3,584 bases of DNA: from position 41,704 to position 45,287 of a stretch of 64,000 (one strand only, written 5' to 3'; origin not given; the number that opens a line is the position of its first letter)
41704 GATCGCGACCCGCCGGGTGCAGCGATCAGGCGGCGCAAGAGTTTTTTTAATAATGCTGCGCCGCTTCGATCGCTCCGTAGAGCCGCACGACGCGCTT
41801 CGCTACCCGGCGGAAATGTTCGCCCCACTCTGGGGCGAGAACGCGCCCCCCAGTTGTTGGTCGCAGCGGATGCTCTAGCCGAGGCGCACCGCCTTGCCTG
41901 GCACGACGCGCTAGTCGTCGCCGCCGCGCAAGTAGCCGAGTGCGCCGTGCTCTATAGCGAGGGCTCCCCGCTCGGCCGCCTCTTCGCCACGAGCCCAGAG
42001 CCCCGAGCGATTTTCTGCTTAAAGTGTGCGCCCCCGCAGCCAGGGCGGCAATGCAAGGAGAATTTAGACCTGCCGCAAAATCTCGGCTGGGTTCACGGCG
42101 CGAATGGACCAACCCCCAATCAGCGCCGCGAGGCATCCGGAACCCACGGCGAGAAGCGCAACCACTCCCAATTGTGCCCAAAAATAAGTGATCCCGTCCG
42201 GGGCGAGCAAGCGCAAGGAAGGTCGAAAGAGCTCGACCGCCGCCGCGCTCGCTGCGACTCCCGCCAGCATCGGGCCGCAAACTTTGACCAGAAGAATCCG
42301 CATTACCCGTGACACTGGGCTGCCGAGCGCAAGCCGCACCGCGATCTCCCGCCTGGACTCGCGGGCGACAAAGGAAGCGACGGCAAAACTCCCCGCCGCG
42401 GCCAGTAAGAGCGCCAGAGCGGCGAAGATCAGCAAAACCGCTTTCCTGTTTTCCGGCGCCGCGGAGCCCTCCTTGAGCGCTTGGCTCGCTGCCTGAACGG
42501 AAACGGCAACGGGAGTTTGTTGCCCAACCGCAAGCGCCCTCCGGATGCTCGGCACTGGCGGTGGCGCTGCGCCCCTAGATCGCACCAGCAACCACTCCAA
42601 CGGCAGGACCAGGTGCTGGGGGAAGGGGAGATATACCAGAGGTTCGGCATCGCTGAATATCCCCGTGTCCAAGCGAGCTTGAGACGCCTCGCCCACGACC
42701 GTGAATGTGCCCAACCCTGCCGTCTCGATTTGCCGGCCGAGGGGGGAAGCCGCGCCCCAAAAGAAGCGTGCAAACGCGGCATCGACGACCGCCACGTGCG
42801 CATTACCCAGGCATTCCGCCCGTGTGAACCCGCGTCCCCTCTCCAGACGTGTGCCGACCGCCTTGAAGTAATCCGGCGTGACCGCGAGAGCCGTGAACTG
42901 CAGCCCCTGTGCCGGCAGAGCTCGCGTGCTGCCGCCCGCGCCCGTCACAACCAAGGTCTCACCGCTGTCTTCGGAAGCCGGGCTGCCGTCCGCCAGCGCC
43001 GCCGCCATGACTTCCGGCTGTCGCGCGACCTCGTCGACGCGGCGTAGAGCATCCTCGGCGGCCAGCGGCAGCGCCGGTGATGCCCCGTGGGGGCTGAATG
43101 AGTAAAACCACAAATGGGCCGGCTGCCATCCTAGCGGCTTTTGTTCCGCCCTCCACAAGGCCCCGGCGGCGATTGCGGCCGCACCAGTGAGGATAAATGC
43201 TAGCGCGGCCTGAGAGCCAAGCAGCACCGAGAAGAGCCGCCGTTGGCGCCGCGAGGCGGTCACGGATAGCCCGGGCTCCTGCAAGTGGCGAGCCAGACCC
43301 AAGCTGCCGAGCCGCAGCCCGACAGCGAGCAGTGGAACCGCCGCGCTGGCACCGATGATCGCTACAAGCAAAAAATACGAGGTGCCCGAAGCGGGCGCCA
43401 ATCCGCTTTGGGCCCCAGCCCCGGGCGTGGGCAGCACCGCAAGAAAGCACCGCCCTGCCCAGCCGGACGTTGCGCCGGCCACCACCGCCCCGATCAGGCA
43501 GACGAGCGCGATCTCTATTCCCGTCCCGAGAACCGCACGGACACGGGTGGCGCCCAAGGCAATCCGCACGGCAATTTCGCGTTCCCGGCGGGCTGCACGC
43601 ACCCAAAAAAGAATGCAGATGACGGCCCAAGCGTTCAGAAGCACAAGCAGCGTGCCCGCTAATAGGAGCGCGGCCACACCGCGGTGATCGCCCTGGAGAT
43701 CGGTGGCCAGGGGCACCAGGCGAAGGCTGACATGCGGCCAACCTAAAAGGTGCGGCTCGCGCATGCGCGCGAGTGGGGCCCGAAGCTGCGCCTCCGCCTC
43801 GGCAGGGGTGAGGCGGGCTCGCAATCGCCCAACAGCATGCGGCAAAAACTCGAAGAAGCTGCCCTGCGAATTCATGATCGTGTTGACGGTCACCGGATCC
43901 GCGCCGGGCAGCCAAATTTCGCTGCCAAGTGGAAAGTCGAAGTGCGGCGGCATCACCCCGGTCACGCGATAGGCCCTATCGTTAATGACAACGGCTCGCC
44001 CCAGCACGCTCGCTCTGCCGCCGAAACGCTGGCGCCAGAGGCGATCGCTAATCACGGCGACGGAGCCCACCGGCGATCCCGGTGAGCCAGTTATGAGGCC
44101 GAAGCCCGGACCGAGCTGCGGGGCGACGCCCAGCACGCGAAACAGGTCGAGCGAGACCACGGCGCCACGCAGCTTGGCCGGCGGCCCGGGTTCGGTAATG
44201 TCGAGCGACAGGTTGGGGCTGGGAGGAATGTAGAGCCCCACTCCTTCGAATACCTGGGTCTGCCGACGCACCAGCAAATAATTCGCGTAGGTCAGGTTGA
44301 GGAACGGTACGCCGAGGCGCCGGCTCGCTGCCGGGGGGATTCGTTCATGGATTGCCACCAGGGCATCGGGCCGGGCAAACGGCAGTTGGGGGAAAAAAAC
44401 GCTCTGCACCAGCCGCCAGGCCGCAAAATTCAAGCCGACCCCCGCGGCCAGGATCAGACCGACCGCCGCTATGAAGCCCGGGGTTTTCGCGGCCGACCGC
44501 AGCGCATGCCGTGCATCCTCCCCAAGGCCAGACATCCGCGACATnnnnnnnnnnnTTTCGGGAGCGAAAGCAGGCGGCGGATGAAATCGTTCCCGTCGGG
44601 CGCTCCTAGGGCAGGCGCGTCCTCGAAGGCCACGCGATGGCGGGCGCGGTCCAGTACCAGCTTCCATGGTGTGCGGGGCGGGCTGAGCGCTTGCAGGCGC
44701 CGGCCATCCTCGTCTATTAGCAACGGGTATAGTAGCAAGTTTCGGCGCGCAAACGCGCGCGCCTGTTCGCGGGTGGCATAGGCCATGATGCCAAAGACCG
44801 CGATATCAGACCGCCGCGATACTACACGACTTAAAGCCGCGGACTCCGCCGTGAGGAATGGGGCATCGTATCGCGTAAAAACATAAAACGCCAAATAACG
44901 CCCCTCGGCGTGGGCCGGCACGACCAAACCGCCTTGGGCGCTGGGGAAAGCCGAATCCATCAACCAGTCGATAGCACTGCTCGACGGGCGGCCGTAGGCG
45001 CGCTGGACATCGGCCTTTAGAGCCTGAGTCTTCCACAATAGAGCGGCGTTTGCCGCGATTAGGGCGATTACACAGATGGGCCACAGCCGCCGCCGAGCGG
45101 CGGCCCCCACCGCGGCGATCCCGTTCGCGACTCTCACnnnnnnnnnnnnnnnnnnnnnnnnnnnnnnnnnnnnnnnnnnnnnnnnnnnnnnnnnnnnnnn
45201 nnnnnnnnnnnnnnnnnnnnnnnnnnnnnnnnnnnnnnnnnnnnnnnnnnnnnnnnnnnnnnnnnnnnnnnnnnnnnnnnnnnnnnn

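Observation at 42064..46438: Tight four-gene operon: secreted two-Cys peptide, membrane-anchored propeller-like protein, Cys-less thioredoxin-fold protein, ADOP permease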

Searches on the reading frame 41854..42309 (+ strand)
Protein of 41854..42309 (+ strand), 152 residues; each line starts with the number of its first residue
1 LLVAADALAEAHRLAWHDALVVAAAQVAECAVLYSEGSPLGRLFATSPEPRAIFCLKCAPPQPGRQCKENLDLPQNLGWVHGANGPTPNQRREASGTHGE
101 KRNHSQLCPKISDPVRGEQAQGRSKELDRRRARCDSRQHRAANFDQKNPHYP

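Call 74: search_protein_families(library=pfam, proteins=[window:41854-42309:+], max_evalue=0.01)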
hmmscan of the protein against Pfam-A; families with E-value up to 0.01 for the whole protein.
window:41854-42309:+ (152 aa): 0 families

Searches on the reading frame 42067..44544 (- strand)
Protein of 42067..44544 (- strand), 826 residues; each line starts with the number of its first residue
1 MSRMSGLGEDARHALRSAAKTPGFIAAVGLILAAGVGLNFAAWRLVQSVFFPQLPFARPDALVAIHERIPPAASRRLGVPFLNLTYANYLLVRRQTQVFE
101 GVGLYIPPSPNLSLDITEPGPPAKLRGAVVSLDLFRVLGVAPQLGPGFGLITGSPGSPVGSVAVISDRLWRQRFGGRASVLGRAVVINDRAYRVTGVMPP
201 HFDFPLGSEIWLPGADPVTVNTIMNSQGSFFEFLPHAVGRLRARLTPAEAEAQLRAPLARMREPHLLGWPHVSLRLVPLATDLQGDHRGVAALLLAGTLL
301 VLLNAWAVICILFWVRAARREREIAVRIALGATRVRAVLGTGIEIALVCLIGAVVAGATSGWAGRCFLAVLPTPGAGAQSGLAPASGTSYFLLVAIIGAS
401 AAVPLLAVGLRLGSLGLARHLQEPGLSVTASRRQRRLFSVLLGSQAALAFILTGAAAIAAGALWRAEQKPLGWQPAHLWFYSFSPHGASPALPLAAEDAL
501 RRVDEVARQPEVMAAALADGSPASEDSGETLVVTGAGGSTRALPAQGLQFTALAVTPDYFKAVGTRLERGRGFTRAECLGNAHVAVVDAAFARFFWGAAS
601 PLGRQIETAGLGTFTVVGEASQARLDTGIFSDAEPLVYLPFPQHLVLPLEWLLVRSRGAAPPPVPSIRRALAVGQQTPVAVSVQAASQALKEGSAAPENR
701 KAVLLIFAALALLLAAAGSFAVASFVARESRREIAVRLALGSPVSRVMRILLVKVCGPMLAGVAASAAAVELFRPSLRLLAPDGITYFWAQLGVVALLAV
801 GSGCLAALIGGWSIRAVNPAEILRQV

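Call 3: search_protein_families(library=pfam, proteins=[window:42067-44544:-], max_evalue=1)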
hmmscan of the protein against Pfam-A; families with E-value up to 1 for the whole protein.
window:42067-44544:- (826 aa): 3 families
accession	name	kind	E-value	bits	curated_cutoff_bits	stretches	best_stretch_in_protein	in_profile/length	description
PF12704.14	MacB_PCD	-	1.1e-21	78.6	27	2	499-644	61-176/207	MacB-like periplasmic core domain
PF02687.27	FtsX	-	5.9e-13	49.4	25.5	2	706-819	2-120/120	FtsX-like permease C-terminal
PF23531.1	Microp_apicomplexa_17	-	0.17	12.8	27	1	400-492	12-95/110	Apicomplexa microprotein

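Call 4: search_protein_families(library=ncbifam, proteins=[window:42067-44544:-], max_evalue=1)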
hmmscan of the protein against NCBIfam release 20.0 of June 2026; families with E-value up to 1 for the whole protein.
window:42067-44544:- (826 aa): 2 families
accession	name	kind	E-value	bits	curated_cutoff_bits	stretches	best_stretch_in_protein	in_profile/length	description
TIGR03434.1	ADOP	subfamily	8.1e-127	424.4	622.3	1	8-825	2-802/803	ADOP family duplicated permease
NF007826.0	PRK10535.1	equivalog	1.5e-10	40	966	2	130-360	372-591/648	macrolide ABC transporter ATP-binding protein/permease MacB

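Call 89: search_protein_families(library=padloc, proteins=[window:42067-44544:-], max_evalue=0.01)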
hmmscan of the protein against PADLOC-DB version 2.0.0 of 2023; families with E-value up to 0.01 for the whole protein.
window:42067-44544:- (826 aa): 0 families

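Call 91: search_solved_structures(query=window:42067-44544:-, max_evalue=0.01)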
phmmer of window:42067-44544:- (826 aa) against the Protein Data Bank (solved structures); distinct sequences matched with E-value up to 0.01: 3.
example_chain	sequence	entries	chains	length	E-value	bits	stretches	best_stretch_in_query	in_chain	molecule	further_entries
5nik_J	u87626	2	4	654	2.1e-05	26.2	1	130-359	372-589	Macrolide export ATP-binding/permease protein MacB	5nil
5lil_A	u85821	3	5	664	6.3e-05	24.6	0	292-360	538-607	Macrolide export ATP-binding/permease protein MacB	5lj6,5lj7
5xu1_M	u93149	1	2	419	0.0022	19.5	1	160-360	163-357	ABC transporter permeae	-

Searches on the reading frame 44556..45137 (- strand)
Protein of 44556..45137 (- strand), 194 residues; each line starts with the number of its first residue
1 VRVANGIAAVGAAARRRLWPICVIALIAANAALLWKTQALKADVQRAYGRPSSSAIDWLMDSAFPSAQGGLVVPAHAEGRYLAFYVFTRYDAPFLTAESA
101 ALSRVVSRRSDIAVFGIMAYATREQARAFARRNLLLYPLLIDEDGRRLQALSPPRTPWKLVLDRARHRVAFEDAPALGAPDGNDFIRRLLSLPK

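Call 3: search_protein_families(library=pfam, proteins=[window:44556-45137:-], max_evalue=1)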
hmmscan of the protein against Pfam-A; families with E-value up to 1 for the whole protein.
window:44556-45137:- (194 aa): 2 families
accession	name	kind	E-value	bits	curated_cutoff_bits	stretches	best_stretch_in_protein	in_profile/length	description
PF00578.27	AhpC-TSA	-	0.00073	19.9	26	1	65-151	11-98/124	AhpC/TSA family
PF05567.17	T4P_PilY1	-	0.18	11.1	28.1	1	99-144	332-377/411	PilY1 beta-propeller domain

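Call 4: search_protein_families(library=ncbifam, proteins=[window:44556-45137:-], max_evalue=1)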
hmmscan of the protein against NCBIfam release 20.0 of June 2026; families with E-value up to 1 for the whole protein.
window:44556-45137:- (194 aa): 1 family
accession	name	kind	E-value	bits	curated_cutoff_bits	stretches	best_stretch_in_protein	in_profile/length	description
NF053650.1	PerredPrxQDein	equivalog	1.4e-05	25.1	260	1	62-151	4-93/148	thioredoxin-dependent peroxiredoxin PrxQ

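Call 10: list_cluster_members(proteins=[P0001, P0002, window:44556-45137:-, window:42067-44544:-])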
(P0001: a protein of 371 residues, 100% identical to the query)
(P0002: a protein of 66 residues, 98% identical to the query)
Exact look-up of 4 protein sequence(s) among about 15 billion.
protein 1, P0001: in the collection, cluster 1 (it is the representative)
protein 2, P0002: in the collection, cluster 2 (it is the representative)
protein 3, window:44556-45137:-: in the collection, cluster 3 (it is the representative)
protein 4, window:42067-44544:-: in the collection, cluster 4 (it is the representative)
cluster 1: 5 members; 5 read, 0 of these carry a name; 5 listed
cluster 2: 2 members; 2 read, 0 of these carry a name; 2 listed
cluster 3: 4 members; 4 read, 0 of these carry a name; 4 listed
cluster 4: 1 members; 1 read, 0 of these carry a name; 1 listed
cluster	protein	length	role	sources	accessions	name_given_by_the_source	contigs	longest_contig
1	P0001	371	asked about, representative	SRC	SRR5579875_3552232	-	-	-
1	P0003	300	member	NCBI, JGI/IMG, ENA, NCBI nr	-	-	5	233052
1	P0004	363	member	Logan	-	-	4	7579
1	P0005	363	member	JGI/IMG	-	-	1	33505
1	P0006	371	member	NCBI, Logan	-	-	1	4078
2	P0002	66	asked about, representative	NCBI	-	-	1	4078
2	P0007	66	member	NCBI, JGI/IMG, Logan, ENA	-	-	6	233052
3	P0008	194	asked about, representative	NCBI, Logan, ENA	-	-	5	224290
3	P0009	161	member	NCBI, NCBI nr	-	-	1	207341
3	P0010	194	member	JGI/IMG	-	-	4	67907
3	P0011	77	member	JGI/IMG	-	-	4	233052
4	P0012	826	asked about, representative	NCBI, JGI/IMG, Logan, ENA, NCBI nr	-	-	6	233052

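Call 14: find_homologous_proteins(query=window:44556-45137:-, max_evalue=0.01)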
Query window:44556-45137:- (194 aa): 1 proteins with E <= 0.01 among 1616 candidates.
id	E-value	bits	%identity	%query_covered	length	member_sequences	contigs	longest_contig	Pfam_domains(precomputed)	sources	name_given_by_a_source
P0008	6.0e-120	416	100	100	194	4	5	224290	-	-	-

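Call 67: search_solved_structures(query=A7, max_evalue=0.1)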
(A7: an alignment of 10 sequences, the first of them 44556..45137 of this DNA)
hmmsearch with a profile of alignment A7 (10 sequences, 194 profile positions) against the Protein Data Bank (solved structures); distinct sequences matched with E-value up to 0.1: 28.
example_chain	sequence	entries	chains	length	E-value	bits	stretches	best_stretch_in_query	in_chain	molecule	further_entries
1lu4_A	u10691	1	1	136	4.5e-06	29.4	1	69-177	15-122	SOLUBLE SECRETED ANTIGEN MPT53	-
8t4c_A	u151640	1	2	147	5.9e-05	25.7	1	68-144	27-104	Thioredoxin oxidoreductase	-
2m72_A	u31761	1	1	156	0.00024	23.8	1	67-193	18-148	Uncharacterized thioredoxin-like protein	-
2cvb_A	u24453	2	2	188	0.00028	23.5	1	58-164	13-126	probable thiol-disulfide isomerase/thioredoxin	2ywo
5iph_A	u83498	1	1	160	0.00087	21.9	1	58-151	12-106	Bacterioferritin comigratory protein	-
3hdc_A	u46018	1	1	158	0.0023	20.6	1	62-164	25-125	Thioredoxin family protein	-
5iox_A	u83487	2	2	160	0.0026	20.4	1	58-151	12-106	Bacterioferritin comigratory protein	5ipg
5iiz_A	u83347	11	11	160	0.0026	20.4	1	58-151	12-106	Bacterioferritin comigratory protein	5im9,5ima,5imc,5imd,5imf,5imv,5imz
3gkk_A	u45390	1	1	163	0.0027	20.3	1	58-151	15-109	Bacterioferritin comigratory protein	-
3erw_A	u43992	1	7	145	0.0027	20.3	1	88-164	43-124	Sporulation thiol-disulfide oxidoreductase A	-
2yp6_A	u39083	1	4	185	0.0028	20.3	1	17-165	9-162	THIOREDOXIN FAMILY PROTEIN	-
3c71_A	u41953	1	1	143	0.0042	19.7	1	68-166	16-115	Thiol-disulfide oxidoreductase resA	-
4hqs_A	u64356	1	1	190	0.0066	19.1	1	40-166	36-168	Thioredoxin family protein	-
3c73_A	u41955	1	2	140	0.019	17.5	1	107-166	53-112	Thiol-disulfide oxidoreductase resA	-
3gkm_A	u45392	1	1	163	0.022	17.4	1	58-151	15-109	Bacterioferritin comigratory protein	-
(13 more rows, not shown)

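Call 89: search_protein_families(library=padloc, proteins=[window:44556-45137:-], max_evalue=0.01)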
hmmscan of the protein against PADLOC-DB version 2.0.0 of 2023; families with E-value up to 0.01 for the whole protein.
window:44556-45137:- (194 aa): 0 families
